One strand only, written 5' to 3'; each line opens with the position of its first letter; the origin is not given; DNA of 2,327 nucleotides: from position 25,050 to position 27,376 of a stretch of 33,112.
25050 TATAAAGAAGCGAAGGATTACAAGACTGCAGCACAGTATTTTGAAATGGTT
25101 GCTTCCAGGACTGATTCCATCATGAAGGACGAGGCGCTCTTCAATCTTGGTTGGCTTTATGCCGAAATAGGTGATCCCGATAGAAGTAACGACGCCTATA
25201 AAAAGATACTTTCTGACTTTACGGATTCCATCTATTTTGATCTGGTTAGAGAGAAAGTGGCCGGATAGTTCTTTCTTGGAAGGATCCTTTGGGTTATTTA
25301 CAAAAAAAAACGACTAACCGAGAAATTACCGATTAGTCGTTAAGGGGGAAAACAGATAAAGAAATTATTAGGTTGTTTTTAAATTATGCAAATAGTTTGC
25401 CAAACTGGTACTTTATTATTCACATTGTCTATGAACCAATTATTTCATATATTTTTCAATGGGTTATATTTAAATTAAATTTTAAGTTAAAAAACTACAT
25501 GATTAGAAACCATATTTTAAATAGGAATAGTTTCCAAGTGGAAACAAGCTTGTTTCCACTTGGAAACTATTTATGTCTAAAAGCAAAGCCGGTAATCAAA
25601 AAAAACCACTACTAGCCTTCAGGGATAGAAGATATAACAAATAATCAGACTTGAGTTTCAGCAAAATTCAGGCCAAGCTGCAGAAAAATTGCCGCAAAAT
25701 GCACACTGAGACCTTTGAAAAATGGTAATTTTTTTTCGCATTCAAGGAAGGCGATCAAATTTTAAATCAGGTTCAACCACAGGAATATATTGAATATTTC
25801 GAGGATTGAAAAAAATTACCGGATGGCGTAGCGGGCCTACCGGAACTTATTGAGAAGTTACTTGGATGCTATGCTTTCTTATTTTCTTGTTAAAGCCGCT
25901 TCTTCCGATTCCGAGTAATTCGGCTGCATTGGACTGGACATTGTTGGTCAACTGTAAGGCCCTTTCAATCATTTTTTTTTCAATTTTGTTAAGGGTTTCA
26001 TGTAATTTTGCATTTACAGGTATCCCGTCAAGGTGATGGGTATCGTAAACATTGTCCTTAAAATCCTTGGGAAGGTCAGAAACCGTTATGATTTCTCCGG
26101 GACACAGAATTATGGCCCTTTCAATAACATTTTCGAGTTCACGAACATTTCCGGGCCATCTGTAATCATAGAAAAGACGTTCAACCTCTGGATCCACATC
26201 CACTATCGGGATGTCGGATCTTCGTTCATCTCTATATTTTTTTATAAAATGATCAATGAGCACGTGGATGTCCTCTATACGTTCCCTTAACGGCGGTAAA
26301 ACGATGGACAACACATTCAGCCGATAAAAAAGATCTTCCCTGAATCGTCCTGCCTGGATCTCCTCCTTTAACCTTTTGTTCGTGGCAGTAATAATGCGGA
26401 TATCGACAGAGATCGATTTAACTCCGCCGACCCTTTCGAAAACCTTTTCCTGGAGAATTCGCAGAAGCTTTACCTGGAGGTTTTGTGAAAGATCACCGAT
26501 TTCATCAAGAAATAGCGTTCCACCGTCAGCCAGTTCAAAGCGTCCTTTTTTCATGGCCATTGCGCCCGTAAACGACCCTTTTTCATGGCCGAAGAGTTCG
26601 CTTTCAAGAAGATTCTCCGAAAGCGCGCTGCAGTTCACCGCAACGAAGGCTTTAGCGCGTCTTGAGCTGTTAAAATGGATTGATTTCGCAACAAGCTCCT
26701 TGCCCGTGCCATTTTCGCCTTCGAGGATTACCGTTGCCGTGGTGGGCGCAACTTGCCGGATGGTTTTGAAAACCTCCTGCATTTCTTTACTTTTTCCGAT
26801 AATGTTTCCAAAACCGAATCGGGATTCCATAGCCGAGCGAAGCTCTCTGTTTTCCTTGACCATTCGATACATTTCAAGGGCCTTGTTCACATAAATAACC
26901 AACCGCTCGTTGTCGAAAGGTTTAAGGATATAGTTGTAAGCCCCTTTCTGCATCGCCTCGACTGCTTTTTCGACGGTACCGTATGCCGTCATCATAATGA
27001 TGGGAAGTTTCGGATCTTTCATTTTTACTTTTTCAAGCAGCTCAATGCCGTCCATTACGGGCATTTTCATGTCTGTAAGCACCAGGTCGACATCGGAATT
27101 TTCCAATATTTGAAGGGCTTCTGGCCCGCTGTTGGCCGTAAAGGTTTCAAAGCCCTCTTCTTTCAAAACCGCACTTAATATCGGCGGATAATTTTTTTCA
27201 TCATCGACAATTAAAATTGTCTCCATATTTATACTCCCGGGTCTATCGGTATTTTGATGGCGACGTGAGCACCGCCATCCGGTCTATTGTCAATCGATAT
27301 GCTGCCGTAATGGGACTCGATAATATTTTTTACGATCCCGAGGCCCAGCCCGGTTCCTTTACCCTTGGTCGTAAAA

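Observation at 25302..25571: Candidate activator-dependent small RNA gene just downstream of the HK / NtrC-type operon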

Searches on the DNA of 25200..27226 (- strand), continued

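Call 50: search_with_rna_model(model_id=R1, sources=[window, L001, L003, L004, L005, L006, L035, L036, L037, L038, L081, L082, L083, L084, L085, L086, L087, L089, L090, L091, L092, L093, L094, L095, L096, L097, L098, L099, L100, L101, L103, L104, L105, L106, L107, L109, L112, L113, L114, L115, L116, L117, L118, L119, L120, L121, L122, L123, L125, L126, L127, L128, L129, L131, L133, L135, L136, L137, L138, L139, L140, L142, L143, L144, L145, L146, L147, L148, L149, L150, L151, L152, L153, L154, L155, L157, L159, L160, L161, L162, L163, L165, L166, L168, L169, L170, L171, L172, L173, L174, L176, L177, L178, L179, L180, L181, L182, L183, L184, L185], max_evalue=0.001, make_alignment=true)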
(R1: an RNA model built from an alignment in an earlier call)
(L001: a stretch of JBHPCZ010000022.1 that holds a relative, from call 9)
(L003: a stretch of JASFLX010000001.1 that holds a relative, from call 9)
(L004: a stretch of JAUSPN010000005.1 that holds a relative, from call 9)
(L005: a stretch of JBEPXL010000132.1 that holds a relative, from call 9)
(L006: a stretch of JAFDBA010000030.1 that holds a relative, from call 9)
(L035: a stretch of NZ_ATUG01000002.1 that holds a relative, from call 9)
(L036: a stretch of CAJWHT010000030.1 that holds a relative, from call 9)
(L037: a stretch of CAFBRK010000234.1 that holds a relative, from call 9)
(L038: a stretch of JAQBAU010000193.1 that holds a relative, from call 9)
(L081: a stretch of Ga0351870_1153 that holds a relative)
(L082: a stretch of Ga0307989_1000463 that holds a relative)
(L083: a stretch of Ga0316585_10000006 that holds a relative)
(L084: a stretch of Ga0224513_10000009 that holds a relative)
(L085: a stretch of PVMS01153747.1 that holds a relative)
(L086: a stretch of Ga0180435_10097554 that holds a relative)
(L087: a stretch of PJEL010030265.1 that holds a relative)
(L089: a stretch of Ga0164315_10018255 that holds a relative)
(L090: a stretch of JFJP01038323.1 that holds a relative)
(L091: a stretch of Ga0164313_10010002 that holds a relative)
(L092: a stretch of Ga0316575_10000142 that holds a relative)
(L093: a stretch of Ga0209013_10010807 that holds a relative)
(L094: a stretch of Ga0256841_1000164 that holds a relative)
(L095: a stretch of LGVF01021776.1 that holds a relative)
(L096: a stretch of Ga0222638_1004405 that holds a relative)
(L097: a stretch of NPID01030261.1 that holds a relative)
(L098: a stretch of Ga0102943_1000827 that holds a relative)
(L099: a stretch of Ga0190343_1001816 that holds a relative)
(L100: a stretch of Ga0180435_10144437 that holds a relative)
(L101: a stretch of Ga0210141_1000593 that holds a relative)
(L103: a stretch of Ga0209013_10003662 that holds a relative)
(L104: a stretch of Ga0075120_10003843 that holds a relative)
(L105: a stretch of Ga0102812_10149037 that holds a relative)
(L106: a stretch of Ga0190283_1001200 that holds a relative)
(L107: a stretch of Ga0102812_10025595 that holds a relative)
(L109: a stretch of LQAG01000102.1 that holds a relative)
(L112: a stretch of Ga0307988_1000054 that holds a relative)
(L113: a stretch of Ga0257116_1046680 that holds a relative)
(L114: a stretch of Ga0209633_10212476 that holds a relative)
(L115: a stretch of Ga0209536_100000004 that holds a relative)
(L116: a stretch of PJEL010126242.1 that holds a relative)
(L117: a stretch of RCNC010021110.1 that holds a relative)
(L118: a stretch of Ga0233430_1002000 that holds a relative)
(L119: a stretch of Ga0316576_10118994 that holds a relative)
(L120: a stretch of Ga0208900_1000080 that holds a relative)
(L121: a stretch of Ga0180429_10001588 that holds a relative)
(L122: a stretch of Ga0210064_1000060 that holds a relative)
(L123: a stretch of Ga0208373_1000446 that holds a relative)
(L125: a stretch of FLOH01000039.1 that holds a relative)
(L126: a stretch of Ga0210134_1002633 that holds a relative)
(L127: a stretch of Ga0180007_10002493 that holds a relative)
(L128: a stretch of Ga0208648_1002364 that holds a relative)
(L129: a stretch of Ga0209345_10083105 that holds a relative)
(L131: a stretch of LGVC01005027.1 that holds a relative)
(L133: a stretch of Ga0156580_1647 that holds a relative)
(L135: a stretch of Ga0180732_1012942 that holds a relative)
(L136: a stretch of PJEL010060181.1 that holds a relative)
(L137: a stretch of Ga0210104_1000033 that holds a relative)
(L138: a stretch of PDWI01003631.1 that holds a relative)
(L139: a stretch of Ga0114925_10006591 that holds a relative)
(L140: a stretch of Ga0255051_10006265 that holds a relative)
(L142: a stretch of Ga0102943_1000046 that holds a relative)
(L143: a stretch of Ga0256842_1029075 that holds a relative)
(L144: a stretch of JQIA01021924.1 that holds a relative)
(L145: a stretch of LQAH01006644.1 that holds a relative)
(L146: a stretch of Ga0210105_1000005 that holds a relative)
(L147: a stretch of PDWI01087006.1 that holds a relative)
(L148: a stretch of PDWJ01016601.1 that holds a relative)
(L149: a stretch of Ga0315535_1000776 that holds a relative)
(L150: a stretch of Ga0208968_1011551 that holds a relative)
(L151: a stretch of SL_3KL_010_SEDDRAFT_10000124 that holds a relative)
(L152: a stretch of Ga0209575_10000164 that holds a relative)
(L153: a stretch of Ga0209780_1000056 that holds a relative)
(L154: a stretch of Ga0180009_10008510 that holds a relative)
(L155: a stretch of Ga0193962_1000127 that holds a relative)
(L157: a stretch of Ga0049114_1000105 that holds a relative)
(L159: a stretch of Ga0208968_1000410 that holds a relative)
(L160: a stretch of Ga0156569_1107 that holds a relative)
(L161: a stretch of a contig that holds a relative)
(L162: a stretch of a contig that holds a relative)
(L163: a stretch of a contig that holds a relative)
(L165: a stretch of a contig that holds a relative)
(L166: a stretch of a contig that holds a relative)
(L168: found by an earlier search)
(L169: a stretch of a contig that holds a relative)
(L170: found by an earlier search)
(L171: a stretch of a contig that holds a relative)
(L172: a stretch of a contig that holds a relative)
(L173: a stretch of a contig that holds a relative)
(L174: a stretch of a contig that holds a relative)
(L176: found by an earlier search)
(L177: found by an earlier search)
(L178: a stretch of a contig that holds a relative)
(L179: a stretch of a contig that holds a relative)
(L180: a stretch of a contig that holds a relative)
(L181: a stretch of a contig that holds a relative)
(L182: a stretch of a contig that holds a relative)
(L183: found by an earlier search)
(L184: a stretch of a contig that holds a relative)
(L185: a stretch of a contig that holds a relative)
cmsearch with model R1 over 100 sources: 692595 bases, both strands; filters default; matches with E-value up to 0.001: 97.
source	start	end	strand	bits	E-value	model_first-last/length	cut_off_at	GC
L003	5608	5707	+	113.1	7.4e-18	1-100/100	no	0.3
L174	13142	13241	-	112.6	9.2e-18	1-100/100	no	0.32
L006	2679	2778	+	111.7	1.3e-17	1-100/100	no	0.3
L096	1237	1336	+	109.5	3.5e-17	1-100/100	no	0.29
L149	6590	6689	+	109.5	3.5e-17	1-100/100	no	0.29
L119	1783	1882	+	108.7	4.9e-17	1-100/100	no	0.33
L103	5471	5570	-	108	6.4e-17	1-100/100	no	0.29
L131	6063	6162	-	107.5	8e-17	1-100/100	no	0.3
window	25303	25402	-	106.7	1.1e-16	1-100/100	no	0.3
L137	3298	3396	+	104.9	2.4e-16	1-100/100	no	0.31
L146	6371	6469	+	104.9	2.4e-16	1-100/100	no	0.31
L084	3394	3492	+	104.9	2.4e-16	1-100/100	no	0.3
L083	4140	4239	-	100.8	1.3e-15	1-100/100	no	0.31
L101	1424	1523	-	100.2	1.7e-15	1-100/100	no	0.32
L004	5563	5662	+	99.8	2.1e-15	1-100/100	no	0.37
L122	607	706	-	99.1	2.8e-15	1-100/100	no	0.28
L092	7360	7458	-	98.3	3.9e-15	1-100/100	no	0.27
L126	841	940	+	98.1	4.3e-15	1-100/100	no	0.34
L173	2447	2546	-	97.5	5.5e-15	1-100/100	no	0.39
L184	3158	3257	-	95.5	1.3e-14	1-100/100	no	0.34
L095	265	364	-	92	5.6e-14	1-100/100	no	0.4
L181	750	849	+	91.8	6.1e-14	1-100/100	no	0.43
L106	3239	3338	+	91.7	6.3e-14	1-100/100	no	0.42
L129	268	367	+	90.9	8.7e-14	1-100/100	no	0.38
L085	2731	2828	-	90.1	1.3e-13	1-100/100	no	0.37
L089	5066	5189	+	89.7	1.5e-13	1-100/100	no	0.35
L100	1733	1831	-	89.4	1.7e-13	1-100/100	no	0.43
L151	3194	3296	+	87.8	3.2e-13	1-100/100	no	0.39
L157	8449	8552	-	87.5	3.8e-13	1-100/100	no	0.35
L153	6120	6226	-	86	6.9e-13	1-100/100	no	0.35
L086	732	827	-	85.8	7.5e-13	1-100/100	no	0.4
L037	5825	5931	+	82.8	2.7e-12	1-100/100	no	0.34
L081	9758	9859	-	81.7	4.3e-12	1-100/100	no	0.43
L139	2274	2387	-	77.6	2.4e-11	1-100/100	no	0.36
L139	1991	2105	-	72.8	1.9e-10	1-100/100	no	0.37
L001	5597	5710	+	72.7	1.9e-10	1-100/100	no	0.39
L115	3236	3334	-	72.5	2.1e-10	1-100/100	no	0.41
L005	4997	5100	+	71.7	2.9e-10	1-100/100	no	0.38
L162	401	502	+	69.2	8.2e-10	1-100/100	no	0.47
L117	1555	1656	-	68.5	1.1e-09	1-100/100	no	0.47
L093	1904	2005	+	67.4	1.8e-09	1-100/100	no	0.46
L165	2782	2883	+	66.9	2.2e-09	1-100/100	no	0.47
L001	5881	6000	+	62.9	1.2e-08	1-100/100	no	0.38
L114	918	1030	-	61.4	2.2e-08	1-100/100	no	0.38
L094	2465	2566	-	58.3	8.2e-08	1-100/100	no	0.46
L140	560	672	+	53.8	5.5e-07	1-100/100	no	0.33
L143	600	713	+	53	7.8e-07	1-100/100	no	0.31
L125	361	468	-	49.3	3.7e-06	1-100/100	no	0.29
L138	1621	1729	-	48.9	4.3e-06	1-100/100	no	0.33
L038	5773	5884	+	48.4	5.3e-06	1-100/100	no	0.45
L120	10337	10439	+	48.4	5.3e-06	1-100/100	no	0.34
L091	4688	4799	+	47.8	6.8e-06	1-100/100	no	0.32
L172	2596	2707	+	47.8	6.8e-06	1-100/100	no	0.32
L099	413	520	+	47.5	8e-06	1-100/100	no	0.3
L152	6898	7006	+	47.4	8.2e-06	1-100/100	no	0.37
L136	256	359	+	47.3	8.6e-06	1-100/100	no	0.31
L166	847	950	-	47.1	9.2e-06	1-100/100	no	0.35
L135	1898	2002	+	46.8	1.1e-05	1-100/100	no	0.33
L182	3194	3304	-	46.6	1.2e-05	1-100/100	no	0.31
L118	11553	11660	+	46.1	1.4e-05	1-100/100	no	0.28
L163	903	1018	-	45.9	1.6e-05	1-100/100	no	0.32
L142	1744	1854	-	45.2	2.1e-05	1-100/100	no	0.34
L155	2977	3081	+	45.1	2.2e-05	1-100/100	no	0.37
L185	505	609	+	45.1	2.2e-05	1-100/100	no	0.37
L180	5215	5318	+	44.8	2.5e-05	1-100/100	no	0.3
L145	330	435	+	44.6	2.6e-05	1-100/100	no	0.39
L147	922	1030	-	44.5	2.8e-05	1-100/100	no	0.31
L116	685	790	+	44.3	3e-05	1-100/100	no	0.35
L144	2082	2184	-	44.2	3.1e-05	1-100/100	no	0.38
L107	3171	3274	-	43.9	3.6e-05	1-100/100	no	0.34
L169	4272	4378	+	43.8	3.7e-05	1-100/100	no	0.36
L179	9550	9660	+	43.8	3.7e-05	1-100/100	no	0.32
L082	2405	2516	+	43.8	3.7e-05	1-100/100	no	0.28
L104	1599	1711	+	43.8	3.8e-05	1-100/100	no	0.27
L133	1105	1212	-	42.9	5.4e-05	1-100/100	no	0.29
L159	2587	2694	+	42.9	5.4e-05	1-100/100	no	0.29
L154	7460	7569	-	42.9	5.4e-05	1-100/100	no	0.25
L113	752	859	+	42.8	5.7e-05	1-100/100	no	0.29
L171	904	1014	-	42.7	6e-05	1-100/100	no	0.3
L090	3350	3467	-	42.7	6.1e-05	1-100/100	no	0.3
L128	2937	3047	-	42.6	6.2e-05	1-100/100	no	0.32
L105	334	438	+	42.4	6.8e-05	1-100/100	no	0.33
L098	6459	6564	+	42.3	7.1e-05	1-100/100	no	0.36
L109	8420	8530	+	42.2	7.3e-05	1-100/100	no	0.36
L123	2351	2459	+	41.8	8.6e-05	1-100/100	no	0.31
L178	960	1071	+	41.1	0.00012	1-100/100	no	0.36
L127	401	511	+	41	0.00012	1-100/100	no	0.33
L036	5640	5744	+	40.9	0.00013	1-100/100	no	0.36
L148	3122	3226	+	40.8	0.00013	1-100/100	no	0.42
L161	512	620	+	40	0.00019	1-100/100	no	0.37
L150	1672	1779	-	39.8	0.0002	1-100/100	no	0.29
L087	1039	1149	+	39.1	0.00027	1-100/100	no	0.32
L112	3698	3809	-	38.4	0.00036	1-100/100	no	0.29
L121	1474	1581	-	38.2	0.0004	1-100/100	no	0.41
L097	657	765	-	38.1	0.00042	1-100/100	no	0.38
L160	62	176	-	37.2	0.00061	1-100/100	no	0.3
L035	5645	5755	+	36.7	0.00074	1-100/100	no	0.38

Alignment A3: 97 matches aligned to the model, 216 columns, each read 5' to 3' on its own strand. Consensus structure (alignment columns), stored with it:
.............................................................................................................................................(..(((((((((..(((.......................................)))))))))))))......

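Call 59: search_rna_families(sources=[L001, L003, L006, L035, L036, L098, L104, L159, L139, L081], threshold=gathering)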
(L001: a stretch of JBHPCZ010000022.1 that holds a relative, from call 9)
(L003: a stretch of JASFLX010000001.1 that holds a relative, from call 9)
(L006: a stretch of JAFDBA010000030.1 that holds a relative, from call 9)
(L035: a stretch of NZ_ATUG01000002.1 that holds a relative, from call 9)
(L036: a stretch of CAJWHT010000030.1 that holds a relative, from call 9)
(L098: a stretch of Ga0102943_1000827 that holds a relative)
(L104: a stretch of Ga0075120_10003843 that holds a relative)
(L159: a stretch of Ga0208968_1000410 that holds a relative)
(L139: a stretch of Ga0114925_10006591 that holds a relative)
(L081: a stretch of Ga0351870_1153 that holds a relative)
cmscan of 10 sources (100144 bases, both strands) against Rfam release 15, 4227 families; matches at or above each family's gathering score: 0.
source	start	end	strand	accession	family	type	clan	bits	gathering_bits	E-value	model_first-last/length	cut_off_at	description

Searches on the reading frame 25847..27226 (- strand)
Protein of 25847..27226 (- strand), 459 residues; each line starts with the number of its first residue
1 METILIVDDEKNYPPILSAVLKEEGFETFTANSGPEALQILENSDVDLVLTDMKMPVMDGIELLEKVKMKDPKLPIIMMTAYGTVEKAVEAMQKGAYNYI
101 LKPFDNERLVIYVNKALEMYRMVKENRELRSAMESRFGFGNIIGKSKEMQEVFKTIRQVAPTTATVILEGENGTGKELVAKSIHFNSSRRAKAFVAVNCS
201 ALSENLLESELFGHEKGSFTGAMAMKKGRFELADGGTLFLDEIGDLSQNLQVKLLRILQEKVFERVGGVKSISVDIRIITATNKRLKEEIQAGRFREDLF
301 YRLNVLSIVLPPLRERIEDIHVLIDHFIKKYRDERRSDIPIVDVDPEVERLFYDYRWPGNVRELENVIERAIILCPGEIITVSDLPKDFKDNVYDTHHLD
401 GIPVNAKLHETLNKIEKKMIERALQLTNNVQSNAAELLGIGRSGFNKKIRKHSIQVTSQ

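Call 6: search_protein_families(library=pfam, proteins=[window:25847-27226:-])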
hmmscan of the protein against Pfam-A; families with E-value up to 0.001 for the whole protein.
window:25847-27226:- (459 aa): 8 families
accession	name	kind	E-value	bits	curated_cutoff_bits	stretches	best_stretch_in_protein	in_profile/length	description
PF00158.32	Sigma54_activat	-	1.1e-71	240.4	20.2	1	142-308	1-167/168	Sigma-54 interaction domain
PF00072.30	Response_reg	-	7.4e-32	110.3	30.2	1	4-113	1-110/111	Response regulator receiver domain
PF25601.1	AAA_lid_14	-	4.1e-26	91.1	27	1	314-393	1-78/87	AAA+ ATPase lid domain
PF14532.12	Sigma54_activ_2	-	1.4e-22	80.9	25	1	143-313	1-138/138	Sigma-54 interaction domain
PF02954.25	HTH_8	-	1.7e-11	44.1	22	1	412-452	2-42/42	Bacterial regulatory protein, Fis family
PF07728.20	AAA_5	-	4.7e-09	36.8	22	1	166-285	2-124/139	AAA domain (dynein-related subfamily)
PF00004.35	AAA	-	0.00017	22.5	21.2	1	166-299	1-127/131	ATPase family associated with various cellular activities (AAA)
PF07724.20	AAA_2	-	0.00059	20.4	27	0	164-292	4-133/166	AAA domain (Cdc48 subfamily)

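Call 9: find_related_loci(query=window:25847-27226:-, collection=genome_contigs, flank=4000)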
Query window:25847-27226:- (459 aa) in genome_contigs; peptide patterns used: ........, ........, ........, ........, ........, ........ (x = any residue, [..] = any of these).
600 stretches matched a pattern (row limit reached: there are more); 492 encode a relative of the query (tblastn E <= 1e-3); the best 80 are kept; 80 distinct loci.
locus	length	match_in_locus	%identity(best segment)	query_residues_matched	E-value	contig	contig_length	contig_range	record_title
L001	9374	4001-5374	78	1-458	0e+0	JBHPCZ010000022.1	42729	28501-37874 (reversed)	Thermodesulfobacteriota bacterium isolate SAG AM-311-M20 NODE_22_length_42729_cov_31.598702, whole genome shotgun sequen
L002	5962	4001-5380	76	1-459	0e+0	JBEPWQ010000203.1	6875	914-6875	MAG: Desulfobacteraceae bacterium isolate 01_S196.rosella_refined.105 NODE_7608_length_6875_cov_3.745851, whole genome s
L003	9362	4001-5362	76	1-454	0e+0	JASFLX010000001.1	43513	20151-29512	MAG: Desulfobacterales bacterium isolate D0817M20remetaG_Bin_243 D0817M20remetaG_FD_scaffold_70_c1, whole genome shotgun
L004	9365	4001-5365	75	1-455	0e+0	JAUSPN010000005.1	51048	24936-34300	MAG: Candidatus Desulfaltia sp. isolate E21_metabat.bin.72 E21_k141_1134, whole genome shotgun sequence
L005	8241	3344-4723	74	1-459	0e+0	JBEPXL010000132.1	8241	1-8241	MAG: Desulfobacteraceae bacterium isolate 02_S197.metabat2_refined.021 NODE_3720_length_8241_cov_2.098718, whole genome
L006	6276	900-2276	74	1-459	0e+0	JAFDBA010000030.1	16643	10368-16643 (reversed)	MAG: Deltaproteobacteria bacterium isolate AB_69_Bin_188 AB_69_Bin_188_scaffold_4250, whole genome shotgun sequence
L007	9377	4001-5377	73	1-459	0e+0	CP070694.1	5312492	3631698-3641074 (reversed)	MAG: Desulfobacterales bacterium isolate bin60 chromosome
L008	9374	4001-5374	72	1-456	0e+0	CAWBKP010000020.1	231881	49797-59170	MAG: uncultured delta proteobacterium isolate MFD02979.bin.2.74 genome assembly, contig: contig_65595, whole genome shot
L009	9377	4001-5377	73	1-459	0e+0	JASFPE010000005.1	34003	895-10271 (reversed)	MAG: Desulfobacterales bacterium isolate D0819M20remetaG_Bin_304 D0819M20remetaG_FD_scaffold_15_c1, whole genome shotgun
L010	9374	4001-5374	73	1-456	0e+0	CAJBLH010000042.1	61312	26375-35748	MAG: uncultured Desulfobacteraceae bacterium isolate Loc090721-6m_bin-047 genome assembly, contig: bin-047:042/315, whol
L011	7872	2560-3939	72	1-458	0e+0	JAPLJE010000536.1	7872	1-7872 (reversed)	MAG: Deltaproteobacteria bacterium isolate LacPavin_0818_WC45_MAG_50_7 LacPavin_0818_WC45_scaffold_239042, whole genome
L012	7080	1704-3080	71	1-459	0e+0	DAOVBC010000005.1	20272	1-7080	MAG TPA_asm: Deltaproteobacteria bacterium isolate CSMAG_995 CSMAG_995_k141_109713_length_20272_cov_8.9313, whole genome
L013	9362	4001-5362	72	1-454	0e+0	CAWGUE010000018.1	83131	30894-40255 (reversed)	MAG: uncultured delta proteobacterium isolate MFD09779.bin.1.212 genome assembly, contig: contig_4848, whole genome shot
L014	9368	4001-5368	72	1-456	0e+0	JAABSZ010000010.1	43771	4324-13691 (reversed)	MAG: Desulfobacteraceae bacterium isolate S20.Bin068 Scaffold_10, whole genome shotgun sequence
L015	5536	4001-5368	71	1-456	0e+0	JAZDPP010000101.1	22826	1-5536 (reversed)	MAG: Pseudomonadota bacterium isolate MEGAHIT-group-0.852 k141_20501119, whole genome shotgun sequence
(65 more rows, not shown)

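Call 41: search_protein_families(library=ncbifam, proteins=[window:25847-27226:-])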
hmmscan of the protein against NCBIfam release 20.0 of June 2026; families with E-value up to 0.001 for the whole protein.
window:25847-27226:- (459 aa): 120 families (the best 25 are shown)
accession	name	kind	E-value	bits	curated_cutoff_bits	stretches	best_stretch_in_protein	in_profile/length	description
NF008469.0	PRK11361.1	equivalog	9.2e-156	519.1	714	1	2-455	5-457/461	acetoacetate metabolism transcriptional regulator AtoC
TIGR01818.1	ntrC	equivalog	1.2e-137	459.5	558.6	1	4-451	1-462/463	nitrogen regulation protein NR(I)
NF007689.0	PRK10365.1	equivalog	1.3e-126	423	760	1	4-448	8-438/441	sigma-54-dependent response regulator transcription factor ZraR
TIGR02915.1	PEP_resp_reg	equivalog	2.6e-126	422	502.6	1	4-454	1-444/445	PEP-CTERM-box response regulator transcription factor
NF051870.1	NAssimRespRegNtrX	equivalog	6.3e-117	391.2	600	1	2-451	2-449/452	nitrogen assimilation response regulator NtrX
NF008176.1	PRK10923.1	equivalog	2e-115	386.1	620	1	3-451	5-465/469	nitrogen regulation protein NR(I)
NF041946.1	LuxO_transreg_Vib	equivalog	1.5e-114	383.4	800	1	19-451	14-459/463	quorum-sensing sigma-54 dependent transcriptional regulator LuxO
TIGR01817.1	nifA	equivalog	3.1e-113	379.4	528.85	1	130-406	186-458/534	nif-specific transcriptional activator NifA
NF041552.1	TF_PrdR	equivalog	8.7e-112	374.3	795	1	128-451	257-575/577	sigma-54 dependent transcriptional regulator PrdR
NF011695.0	PRK15115.1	equivalog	2.9e-107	359.2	763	1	3-455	8-439/445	two-component system response regulator GlrR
NF038308.1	RNA_repair_RtcR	equivalog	3.9e-104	349.4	650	1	84-451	122-515/530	RNA repair transcriptional activator RtcR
NF003451.0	PRK05022.1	equivalog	5.6e-100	335.5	476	1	118-453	169-509/512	nitric oxide reductase transcriptional regulator NorR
NF050807.1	TransRegFlbDCaul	equivalog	1.3e-97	327.5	750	1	25-452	24-438/454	sigma-54-dependent transcriptional regulator FlbD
NF049963.1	RespRegFlgRCampy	domain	1.4e-97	327.3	750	1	4-453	3-428/429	fla regulon two-component system response regulator FlgR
NF011958.0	PRK15429.1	equivalog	4.4e-89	299.9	830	1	120-456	358-688/692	formate hydrogenlyase transcriptional activator FlhA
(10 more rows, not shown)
